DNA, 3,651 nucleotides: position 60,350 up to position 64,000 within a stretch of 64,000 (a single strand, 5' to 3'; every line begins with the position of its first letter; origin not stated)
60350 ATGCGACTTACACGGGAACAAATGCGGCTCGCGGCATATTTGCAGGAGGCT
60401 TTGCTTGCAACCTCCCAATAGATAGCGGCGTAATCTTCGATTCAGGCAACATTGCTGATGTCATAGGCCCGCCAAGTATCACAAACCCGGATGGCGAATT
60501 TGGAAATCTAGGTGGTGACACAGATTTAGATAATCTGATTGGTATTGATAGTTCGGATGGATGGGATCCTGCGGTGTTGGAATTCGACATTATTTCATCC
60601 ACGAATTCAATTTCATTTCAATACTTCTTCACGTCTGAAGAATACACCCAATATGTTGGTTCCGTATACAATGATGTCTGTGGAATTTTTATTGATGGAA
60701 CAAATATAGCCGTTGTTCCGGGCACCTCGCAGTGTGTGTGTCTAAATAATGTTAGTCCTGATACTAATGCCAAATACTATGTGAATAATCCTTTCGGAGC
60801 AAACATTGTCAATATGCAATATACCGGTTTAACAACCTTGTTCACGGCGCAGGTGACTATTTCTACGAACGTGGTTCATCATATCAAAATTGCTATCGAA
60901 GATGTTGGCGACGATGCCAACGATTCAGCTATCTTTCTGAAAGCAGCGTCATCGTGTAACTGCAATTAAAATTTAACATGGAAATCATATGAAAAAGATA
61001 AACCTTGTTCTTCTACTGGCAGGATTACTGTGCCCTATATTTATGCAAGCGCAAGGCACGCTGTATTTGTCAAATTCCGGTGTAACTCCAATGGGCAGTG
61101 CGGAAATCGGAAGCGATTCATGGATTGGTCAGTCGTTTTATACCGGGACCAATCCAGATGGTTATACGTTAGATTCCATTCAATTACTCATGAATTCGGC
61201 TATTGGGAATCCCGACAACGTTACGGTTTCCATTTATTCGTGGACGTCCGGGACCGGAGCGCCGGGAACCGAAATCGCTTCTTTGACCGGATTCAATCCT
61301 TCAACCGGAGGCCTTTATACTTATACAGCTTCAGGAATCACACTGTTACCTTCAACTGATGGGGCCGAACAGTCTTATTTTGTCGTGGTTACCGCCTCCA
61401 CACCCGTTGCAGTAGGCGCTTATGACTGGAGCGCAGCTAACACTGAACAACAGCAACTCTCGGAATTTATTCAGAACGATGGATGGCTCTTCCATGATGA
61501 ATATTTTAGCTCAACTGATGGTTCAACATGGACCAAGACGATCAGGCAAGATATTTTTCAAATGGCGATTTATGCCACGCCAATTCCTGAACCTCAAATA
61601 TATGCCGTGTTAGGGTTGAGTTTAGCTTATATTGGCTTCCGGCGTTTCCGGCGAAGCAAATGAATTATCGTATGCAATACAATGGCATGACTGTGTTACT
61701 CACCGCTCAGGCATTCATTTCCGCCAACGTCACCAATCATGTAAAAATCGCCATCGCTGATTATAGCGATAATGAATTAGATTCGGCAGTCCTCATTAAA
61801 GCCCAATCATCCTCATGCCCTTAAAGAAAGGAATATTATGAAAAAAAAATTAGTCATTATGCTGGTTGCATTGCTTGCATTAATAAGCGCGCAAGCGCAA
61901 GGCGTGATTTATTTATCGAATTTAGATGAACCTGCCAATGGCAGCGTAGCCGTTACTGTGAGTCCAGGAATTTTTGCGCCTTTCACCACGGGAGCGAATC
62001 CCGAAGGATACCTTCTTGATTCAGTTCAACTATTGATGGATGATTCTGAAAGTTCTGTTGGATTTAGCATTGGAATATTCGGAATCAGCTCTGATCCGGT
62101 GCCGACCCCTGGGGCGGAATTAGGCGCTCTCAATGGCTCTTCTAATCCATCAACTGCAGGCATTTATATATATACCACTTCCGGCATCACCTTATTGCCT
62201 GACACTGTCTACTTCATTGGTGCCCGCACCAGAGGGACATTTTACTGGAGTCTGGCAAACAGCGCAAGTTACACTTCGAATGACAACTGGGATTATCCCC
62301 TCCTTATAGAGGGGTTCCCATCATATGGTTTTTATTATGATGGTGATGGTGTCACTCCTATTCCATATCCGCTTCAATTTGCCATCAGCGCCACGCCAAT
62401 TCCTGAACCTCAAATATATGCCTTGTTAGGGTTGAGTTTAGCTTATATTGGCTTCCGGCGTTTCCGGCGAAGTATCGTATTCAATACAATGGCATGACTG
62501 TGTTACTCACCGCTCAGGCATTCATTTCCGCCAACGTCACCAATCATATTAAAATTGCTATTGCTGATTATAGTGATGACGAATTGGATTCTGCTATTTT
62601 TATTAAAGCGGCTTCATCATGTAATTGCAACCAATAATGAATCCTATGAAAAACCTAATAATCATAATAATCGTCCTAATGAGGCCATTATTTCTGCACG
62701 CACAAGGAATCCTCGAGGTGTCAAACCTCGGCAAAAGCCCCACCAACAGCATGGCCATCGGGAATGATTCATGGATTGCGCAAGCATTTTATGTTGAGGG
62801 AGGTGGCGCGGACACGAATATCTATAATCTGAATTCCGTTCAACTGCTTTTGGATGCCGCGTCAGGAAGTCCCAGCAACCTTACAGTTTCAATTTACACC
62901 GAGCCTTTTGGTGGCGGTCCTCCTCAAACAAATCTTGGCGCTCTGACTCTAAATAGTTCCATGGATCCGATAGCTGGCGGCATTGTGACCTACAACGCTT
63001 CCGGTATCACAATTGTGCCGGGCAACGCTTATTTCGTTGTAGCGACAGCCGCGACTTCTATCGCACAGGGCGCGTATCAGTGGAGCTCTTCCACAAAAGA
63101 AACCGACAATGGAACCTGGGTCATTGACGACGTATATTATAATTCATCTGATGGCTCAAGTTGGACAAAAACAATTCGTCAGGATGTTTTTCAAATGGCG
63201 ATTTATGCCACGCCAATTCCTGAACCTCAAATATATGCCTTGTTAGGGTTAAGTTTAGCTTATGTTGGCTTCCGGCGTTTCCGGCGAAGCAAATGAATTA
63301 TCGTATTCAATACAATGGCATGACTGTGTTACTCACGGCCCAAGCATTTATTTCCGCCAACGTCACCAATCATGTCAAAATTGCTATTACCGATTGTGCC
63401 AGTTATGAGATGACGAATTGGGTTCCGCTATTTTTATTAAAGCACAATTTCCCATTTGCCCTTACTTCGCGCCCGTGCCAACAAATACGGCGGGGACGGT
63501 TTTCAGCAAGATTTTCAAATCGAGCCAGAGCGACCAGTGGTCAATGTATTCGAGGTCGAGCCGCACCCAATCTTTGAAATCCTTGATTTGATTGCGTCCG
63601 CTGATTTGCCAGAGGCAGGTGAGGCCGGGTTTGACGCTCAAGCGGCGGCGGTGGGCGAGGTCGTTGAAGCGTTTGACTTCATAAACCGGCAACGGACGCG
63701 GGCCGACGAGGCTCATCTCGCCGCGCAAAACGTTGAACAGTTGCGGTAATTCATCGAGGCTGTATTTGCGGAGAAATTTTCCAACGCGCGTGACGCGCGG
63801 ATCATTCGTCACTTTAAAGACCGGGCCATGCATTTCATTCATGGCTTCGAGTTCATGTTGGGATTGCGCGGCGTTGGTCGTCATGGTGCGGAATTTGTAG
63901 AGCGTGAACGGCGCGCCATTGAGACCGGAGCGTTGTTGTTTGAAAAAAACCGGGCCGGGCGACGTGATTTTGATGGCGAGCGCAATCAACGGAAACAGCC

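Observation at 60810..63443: Three PEP-CTERM paralogs, each followed by a relic of a choice-of-anchor-L gene tail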

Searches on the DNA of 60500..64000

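Call 50: search_rna_families(source=window, start=60500, end=64000, threshold=evalue, max_evalue=1)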
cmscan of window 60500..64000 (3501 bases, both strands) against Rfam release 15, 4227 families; matches with E-value up to 1: 0.
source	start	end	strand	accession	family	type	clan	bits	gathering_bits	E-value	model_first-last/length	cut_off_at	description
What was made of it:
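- There is no Rfam hit (call 50).
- Tried and rejected: No match at E <= 1 (call 50).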

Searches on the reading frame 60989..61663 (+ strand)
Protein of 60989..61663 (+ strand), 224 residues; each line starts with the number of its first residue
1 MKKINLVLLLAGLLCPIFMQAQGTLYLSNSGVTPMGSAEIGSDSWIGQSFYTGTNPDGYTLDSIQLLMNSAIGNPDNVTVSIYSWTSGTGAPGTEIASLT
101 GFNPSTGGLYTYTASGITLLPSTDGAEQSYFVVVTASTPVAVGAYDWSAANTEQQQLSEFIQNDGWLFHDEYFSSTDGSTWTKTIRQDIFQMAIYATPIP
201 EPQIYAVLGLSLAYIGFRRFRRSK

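Call 5: search_protein_families(library=ncbifam, proteins=[window:60989-61663:+], max_evalue=0.1)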
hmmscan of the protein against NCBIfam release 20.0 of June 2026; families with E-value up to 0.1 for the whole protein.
window:60989-61663:+ (224 aa): 7 families
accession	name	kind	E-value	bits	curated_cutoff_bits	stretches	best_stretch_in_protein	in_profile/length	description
NF041539.1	choice_anch_R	domain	3.5e-21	75.8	30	1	28-197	1-155/155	choice-of-anchor R domain-containing protein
NF041538.1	PEP_EDSA_1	subfamily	0.00026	20.8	100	1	176-222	264-307/307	EDSAP-1 family PEP-CTERM protein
NF038125.1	PEP_CTERM_THxN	subfamily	0.0087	15.7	85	1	189-221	212-245/246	THxN family PEP-CTERM protein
TIGR02595.1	PEP_CTERM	domain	0.017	15.9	16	0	199-222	1-24/24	PEP-CTERM sorting domain-containing protein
NF038129.1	PEP_NF038129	equivalog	0.019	14.8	65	1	182-222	154-194/194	NF038129 family PEP-CTERM protein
NF033554.9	floc_PepA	equivalog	0.023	14.5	80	1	48-223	122-261/261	flocculation-associated PEP-CTERM protein PepA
NF038126.1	PEP_CTERM_FxDxF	subfamily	0.091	13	50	1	193-222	136-165/165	FxDxF family PEP-CTERM protein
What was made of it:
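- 60989..61663 (+): PEP1: a choice-of-anchor-R domain protein with signal peptide and PEP-CTERM end. It starts 19 nt after the large gene's stop. TIGR02595 15.9 bits, just under the 16-bit cut-off (call 5).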

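Call 6: search_protein_families(library=pfam, proteins=[window:60989-61663:+], max_evalue=0.1)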
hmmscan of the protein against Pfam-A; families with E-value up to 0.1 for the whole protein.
window:60989-61663:+ (224 aa): 0 families

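Call 7: find_encoding_contigs(protein=window:60989-61663:+, flank=10000, max_places=10)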
Protein window:60989-61663:+ (224 aa): no gene with exactly this product is on record in the collection.
